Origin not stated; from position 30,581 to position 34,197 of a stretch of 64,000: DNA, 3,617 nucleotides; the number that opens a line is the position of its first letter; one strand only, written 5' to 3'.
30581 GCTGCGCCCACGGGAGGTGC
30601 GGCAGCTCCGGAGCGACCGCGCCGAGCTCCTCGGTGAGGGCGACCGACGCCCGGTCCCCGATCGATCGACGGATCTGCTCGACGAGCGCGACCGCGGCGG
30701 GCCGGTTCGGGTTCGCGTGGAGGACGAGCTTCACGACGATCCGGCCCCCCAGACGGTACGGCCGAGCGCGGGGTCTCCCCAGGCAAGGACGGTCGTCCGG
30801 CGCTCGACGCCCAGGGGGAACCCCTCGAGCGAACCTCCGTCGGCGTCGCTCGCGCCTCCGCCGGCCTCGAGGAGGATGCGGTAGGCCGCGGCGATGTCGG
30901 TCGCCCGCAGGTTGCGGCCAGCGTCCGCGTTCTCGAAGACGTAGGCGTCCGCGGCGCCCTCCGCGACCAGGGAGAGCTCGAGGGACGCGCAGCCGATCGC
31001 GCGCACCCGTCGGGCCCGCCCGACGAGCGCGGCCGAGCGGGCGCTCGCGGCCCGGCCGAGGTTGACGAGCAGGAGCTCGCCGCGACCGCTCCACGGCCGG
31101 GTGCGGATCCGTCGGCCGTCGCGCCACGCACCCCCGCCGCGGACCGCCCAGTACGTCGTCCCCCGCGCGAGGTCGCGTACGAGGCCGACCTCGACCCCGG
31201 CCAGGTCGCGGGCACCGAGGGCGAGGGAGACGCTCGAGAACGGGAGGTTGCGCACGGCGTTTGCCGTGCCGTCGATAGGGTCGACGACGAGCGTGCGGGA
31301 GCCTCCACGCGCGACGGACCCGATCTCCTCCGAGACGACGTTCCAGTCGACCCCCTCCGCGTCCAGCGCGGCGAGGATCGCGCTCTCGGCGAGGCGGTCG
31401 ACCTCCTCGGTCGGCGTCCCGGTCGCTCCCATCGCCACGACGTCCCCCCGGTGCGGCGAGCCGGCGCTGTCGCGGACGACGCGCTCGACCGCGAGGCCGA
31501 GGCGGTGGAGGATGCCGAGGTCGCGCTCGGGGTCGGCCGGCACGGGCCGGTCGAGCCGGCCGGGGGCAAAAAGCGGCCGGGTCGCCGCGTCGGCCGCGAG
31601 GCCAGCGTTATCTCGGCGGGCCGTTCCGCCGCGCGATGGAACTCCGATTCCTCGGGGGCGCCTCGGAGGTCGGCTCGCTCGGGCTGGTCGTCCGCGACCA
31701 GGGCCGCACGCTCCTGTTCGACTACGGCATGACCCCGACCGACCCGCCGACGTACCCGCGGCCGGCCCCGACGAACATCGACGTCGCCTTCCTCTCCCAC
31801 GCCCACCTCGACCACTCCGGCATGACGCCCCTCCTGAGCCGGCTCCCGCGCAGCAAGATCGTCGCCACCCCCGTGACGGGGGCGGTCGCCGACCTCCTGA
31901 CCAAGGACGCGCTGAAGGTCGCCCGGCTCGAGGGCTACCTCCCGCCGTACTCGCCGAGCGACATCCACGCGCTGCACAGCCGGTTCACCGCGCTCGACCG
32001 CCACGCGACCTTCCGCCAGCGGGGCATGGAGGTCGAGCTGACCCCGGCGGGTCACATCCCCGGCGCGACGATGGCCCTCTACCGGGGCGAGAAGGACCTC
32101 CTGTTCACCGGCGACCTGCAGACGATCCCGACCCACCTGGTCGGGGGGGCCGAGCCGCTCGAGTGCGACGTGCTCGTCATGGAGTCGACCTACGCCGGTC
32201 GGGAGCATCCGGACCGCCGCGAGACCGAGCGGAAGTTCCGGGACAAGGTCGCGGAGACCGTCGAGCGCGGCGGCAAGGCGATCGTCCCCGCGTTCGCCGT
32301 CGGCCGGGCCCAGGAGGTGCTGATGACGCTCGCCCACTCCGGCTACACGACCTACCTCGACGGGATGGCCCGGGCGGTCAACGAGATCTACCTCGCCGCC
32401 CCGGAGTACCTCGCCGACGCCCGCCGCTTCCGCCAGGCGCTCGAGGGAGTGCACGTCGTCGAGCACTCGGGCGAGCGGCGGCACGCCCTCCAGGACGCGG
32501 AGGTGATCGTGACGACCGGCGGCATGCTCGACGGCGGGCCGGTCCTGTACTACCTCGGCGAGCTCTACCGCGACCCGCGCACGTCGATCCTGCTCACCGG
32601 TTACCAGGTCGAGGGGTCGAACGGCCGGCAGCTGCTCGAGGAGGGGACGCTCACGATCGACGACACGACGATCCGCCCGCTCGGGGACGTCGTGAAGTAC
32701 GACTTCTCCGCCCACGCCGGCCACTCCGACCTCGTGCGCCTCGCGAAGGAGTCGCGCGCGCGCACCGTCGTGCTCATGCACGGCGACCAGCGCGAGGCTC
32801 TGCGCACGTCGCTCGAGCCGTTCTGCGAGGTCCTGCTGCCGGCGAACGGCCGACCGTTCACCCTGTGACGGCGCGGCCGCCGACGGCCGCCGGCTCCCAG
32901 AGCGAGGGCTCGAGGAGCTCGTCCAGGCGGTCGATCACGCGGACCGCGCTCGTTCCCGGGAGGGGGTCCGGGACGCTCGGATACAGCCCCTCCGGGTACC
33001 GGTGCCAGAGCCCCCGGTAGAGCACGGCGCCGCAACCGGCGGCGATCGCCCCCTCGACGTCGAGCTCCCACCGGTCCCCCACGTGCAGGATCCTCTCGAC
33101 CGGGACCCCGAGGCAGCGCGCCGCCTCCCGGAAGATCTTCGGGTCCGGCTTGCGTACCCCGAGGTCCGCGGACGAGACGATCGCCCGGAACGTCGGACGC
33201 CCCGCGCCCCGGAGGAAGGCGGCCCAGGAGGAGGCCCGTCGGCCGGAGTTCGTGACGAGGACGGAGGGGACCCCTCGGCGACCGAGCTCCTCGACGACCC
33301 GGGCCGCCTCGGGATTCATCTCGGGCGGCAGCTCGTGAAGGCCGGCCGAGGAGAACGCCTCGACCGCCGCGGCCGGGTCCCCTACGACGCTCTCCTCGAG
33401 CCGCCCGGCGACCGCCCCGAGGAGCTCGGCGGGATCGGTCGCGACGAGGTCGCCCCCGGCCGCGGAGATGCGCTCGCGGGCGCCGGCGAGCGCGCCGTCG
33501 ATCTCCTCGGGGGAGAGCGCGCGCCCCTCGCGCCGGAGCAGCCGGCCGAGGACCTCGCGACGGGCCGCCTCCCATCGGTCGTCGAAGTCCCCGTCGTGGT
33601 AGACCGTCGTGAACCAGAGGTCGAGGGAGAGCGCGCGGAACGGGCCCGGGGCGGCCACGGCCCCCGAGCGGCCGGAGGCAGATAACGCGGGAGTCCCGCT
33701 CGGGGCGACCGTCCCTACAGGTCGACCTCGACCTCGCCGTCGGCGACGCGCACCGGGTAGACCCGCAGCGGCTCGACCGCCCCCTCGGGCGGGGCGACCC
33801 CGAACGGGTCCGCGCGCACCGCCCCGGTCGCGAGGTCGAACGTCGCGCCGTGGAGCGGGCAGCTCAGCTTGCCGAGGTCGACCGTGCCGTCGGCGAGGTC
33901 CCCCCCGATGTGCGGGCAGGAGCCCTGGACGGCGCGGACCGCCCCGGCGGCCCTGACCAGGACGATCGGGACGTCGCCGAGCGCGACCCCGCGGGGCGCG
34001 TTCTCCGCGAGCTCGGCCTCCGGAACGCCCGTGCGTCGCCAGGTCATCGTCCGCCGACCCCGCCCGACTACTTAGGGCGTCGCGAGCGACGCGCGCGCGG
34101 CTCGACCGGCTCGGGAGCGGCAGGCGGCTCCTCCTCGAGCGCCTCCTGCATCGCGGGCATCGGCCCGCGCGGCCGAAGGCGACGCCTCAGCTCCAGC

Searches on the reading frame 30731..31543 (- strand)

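Call 58: search_protein_families(library=pfam, proteins=[window:30731-31543:-], max_evalue=0.0001)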
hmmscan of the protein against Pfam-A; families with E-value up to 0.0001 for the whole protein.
window:30731-31543:- (270 aa): 1 family
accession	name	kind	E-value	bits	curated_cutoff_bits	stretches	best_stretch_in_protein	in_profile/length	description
PF00459.30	Inositol_P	-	1.6e-29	103.7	27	1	38-241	33-242/271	Inositol monophosphatase family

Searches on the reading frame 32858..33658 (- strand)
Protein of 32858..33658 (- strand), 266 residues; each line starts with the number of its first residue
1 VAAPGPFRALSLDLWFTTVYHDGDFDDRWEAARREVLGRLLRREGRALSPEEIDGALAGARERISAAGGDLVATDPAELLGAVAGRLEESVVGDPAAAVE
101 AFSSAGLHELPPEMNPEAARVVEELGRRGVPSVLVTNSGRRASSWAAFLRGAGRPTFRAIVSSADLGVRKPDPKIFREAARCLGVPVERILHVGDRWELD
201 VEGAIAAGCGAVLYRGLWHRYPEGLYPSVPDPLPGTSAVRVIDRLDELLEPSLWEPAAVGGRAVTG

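Call 58: search_protein_families(library=pfam, proteins=[window:32858-33658:-], max_evalue=0.0001)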
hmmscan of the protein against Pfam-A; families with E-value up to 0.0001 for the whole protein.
window:32858-33658:- (266 aa): 3 families
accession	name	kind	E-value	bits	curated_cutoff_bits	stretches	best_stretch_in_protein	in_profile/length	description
PF00702.32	Hydrolase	-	7.5e-17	62.8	26.4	1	113-208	98-191/191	haloacid dehalogenase-like hydrolase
PF13242.12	Hydrolase_like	-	5.4e-10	39.5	22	1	169-215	3-49/75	HAD-hyrolase-like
PF13419.12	HAD_2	-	7.8e-09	36.3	23.8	1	114-212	80-176/178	Haloacid dehalogenase-like hydrolase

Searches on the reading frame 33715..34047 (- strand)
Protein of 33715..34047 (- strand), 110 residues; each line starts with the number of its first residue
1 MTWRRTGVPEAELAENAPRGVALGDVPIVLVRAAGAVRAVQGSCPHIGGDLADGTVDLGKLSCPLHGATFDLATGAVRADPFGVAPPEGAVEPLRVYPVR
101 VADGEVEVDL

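Call 59: search_protein_families(library=pfam, proteins=[window:33715-34047:-], max_evalue=0.0001)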
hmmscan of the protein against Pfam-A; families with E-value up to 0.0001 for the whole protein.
window:33715-34047:- (110 aa): 2 families
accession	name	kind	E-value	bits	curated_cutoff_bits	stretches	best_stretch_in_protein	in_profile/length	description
PF00355.32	Rieske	-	4.7e-17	62.1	20.3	1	9-82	7-80/88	Rieske [2Fe-2S] domain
PF13806.12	Rieske_2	-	5.1e-08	33.2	27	1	11-108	9-103/104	Rieske-like [2Fe-2S] domain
